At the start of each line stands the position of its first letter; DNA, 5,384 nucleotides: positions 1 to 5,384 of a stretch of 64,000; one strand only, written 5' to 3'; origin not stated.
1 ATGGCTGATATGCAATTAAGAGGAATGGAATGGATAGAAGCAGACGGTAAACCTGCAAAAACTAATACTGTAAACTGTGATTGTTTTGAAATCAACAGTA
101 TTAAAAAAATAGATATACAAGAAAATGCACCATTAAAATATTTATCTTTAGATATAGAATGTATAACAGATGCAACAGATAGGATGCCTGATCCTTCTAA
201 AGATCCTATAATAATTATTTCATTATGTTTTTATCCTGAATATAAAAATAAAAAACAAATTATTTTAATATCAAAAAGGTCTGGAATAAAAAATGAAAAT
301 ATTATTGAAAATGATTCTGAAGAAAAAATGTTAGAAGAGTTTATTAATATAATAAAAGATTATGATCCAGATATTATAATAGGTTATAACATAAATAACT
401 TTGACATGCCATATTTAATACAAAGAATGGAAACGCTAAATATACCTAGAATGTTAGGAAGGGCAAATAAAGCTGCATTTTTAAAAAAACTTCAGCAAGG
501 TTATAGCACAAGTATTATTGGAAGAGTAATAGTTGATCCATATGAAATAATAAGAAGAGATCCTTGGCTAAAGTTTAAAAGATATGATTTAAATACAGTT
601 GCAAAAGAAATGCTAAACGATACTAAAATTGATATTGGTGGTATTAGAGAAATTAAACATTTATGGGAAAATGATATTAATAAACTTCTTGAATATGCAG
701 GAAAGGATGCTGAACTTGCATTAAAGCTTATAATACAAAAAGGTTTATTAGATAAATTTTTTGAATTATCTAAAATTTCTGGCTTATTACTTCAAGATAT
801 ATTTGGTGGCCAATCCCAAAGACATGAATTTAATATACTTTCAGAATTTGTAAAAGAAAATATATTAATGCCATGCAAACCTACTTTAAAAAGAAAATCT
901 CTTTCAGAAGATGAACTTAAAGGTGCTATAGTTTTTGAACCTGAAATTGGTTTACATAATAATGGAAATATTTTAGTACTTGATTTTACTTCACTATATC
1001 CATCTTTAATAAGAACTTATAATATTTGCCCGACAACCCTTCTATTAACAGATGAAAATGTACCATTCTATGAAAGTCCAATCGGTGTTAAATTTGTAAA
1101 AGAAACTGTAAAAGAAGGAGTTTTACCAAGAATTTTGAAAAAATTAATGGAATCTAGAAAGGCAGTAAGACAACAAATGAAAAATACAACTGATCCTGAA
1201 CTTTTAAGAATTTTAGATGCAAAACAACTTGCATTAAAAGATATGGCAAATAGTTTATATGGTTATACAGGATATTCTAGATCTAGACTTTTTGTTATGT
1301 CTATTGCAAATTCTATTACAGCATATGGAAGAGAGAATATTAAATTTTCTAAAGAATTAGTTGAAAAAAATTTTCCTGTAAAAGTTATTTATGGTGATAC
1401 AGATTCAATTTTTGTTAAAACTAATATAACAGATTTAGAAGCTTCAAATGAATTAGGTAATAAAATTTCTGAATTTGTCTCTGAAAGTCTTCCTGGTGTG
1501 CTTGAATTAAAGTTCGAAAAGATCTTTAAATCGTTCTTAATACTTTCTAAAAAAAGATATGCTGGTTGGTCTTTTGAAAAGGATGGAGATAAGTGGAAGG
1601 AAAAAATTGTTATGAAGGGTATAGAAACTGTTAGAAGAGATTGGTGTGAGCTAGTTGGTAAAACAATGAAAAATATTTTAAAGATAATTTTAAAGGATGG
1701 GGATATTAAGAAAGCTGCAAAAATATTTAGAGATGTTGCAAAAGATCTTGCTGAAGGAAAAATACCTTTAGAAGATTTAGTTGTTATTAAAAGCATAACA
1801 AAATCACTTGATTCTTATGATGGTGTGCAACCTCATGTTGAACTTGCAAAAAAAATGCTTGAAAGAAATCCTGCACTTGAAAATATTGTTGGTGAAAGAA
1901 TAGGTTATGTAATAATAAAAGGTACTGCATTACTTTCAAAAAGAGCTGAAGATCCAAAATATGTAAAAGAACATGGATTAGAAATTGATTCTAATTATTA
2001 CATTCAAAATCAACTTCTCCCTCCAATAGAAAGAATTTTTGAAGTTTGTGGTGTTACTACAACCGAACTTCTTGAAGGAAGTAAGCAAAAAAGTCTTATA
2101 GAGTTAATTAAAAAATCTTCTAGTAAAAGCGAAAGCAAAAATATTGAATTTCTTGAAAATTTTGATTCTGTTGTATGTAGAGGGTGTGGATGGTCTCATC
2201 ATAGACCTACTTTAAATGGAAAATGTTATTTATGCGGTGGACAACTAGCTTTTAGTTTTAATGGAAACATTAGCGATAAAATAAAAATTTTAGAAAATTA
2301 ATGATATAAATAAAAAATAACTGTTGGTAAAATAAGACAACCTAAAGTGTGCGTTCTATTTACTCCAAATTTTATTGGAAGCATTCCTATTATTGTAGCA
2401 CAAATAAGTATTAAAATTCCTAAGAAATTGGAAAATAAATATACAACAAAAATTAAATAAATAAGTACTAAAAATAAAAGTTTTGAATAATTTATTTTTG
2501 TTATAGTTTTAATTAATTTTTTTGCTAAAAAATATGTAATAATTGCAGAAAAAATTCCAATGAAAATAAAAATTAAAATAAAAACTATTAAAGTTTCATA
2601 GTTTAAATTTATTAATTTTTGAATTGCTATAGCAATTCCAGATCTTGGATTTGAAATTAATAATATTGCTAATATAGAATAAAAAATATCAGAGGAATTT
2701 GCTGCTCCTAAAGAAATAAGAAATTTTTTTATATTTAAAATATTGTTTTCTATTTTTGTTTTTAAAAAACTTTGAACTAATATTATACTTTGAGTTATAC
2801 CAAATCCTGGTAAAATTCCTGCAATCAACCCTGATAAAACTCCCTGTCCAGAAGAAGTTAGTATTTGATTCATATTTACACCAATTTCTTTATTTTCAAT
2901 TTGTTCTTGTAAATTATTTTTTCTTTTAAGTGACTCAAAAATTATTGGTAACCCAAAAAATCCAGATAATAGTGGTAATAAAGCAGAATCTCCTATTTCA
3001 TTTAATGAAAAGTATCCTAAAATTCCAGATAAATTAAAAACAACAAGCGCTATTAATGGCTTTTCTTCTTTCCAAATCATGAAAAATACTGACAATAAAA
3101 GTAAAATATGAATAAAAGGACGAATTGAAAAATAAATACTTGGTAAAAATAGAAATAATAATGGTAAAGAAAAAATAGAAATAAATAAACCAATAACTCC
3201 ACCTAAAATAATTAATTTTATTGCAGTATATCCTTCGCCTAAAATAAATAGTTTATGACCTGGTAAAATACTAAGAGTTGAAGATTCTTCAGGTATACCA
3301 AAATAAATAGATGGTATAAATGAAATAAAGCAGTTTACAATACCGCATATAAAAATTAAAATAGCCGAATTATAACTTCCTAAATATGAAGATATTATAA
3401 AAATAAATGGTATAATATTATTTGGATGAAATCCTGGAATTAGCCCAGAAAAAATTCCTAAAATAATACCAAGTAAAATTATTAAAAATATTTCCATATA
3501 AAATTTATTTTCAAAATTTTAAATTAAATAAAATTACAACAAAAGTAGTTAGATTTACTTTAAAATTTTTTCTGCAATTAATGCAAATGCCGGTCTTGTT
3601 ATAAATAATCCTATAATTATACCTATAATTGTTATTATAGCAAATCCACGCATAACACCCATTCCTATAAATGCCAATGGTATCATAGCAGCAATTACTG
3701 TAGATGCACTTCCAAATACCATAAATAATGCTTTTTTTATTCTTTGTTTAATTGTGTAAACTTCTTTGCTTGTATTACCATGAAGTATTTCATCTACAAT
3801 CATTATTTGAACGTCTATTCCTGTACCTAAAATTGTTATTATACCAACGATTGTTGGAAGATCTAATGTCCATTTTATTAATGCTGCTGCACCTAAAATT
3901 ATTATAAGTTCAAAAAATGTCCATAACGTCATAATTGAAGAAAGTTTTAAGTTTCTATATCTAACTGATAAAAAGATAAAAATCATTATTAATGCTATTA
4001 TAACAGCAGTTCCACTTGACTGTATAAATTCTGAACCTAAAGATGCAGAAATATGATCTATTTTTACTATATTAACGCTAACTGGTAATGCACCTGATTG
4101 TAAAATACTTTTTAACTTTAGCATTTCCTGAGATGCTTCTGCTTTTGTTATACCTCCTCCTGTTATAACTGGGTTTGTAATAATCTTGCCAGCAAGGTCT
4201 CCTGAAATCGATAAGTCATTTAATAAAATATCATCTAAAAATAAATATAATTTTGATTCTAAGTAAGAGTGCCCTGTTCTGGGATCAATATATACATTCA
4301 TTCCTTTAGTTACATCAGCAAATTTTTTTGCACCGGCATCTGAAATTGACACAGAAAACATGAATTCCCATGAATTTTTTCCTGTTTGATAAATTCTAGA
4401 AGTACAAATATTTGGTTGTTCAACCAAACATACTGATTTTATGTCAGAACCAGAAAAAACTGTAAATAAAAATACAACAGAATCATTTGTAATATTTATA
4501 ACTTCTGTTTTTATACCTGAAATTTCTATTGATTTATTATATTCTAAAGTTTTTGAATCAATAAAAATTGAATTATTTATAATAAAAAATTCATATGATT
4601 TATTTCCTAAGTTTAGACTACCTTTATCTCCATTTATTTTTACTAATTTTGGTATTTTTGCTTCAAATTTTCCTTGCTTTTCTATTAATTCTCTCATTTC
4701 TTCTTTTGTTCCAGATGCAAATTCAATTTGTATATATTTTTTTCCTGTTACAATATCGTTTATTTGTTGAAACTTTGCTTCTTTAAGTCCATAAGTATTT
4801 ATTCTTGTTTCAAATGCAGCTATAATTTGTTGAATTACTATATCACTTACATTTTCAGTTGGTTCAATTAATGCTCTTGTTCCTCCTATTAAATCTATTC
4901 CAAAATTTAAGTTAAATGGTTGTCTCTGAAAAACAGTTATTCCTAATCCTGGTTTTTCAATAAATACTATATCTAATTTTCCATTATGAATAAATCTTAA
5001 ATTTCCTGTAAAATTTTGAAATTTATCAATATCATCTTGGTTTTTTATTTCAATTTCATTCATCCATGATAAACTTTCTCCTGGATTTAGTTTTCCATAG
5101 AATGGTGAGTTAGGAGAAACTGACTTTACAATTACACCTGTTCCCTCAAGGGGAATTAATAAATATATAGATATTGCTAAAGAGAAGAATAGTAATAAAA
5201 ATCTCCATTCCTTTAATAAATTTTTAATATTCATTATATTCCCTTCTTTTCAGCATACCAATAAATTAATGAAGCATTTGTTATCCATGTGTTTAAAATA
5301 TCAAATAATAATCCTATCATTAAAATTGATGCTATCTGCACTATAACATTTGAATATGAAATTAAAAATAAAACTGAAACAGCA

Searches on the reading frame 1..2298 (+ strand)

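Call 62: search_protein_families(library=pfam, proteins=[window:1-2298:+], max_evalue=0.00001)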
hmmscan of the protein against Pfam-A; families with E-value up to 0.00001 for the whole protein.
window:1-2298:+ (766 aa): 2 families
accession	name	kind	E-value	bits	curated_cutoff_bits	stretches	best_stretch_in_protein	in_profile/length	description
PF00136.26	DNA_pol_B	-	3.9e-115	385.7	23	1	267-681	7-451/453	DNA polymerase family B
PF03104.25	DNA_pol_B_exo1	-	1.1e-36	126.9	23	1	2-200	16-242/242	DNA polymerase family B, exonuclease domain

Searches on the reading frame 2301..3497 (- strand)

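Call 62: search_protein_families(library=pfam, proteins=[window:2301-3497:-], max_evalue=0.00001)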
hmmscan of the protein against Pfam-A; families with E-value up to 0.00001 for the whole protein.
window:2301-3497:- (399 aa): 1 family
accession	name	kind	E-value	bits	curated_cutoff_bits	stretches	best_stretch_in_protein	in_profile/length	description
PF01970.21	TctA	-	9e-53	179.8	28.9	1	5-385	2-422/423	Tripartite tricarboxylate transporter TctA family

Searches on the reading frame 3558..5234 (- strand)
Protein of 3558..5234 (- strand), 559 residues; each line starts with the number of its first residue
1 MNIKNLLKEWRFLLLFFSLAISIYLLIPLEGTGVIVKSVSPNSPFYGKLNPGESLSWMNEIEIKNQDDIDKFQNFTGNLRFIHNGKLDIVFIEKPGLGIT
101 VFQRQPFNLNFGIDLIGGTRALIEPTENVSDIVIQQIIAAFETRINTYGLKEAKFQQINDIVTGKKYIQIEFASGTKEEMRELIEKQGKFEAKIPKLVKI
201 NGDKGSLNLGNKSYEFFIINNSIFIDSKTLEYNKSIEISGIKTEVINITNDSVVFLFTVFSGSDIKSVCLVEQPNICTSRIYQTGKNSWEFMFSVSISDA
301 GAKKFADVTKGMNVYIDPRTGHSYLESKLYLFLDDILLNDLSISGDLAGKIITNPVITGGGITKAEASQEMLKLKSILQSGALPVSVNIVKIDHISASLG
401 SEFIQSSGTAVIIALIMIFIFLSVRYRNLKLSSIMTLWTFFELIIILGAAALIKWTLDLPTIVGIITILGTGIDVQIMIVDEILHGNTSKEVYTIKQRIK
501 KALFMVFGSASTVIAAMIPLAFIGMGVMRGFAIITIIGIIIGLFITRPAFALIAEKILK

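Call 62: search_protein_families(library=pfam, proteins=[window:3558-5234:-], max_evalue=0.00001)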
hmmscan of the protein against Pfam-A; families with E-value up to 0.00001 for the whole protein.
window:3558-5234:- (559 aa): 2 families
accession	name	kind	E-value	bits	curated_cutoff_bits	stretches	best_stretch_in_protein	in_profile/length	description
PF02355.23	SecD_SecF_C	-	3e-18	66.4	20.5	1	386-544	12-173/189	Protein export membrane protein SecD/SecF, C-terminal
PF03176.21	MMPL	-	7.9e-06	25.5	20.5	0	338-547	76-292/333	MMPL family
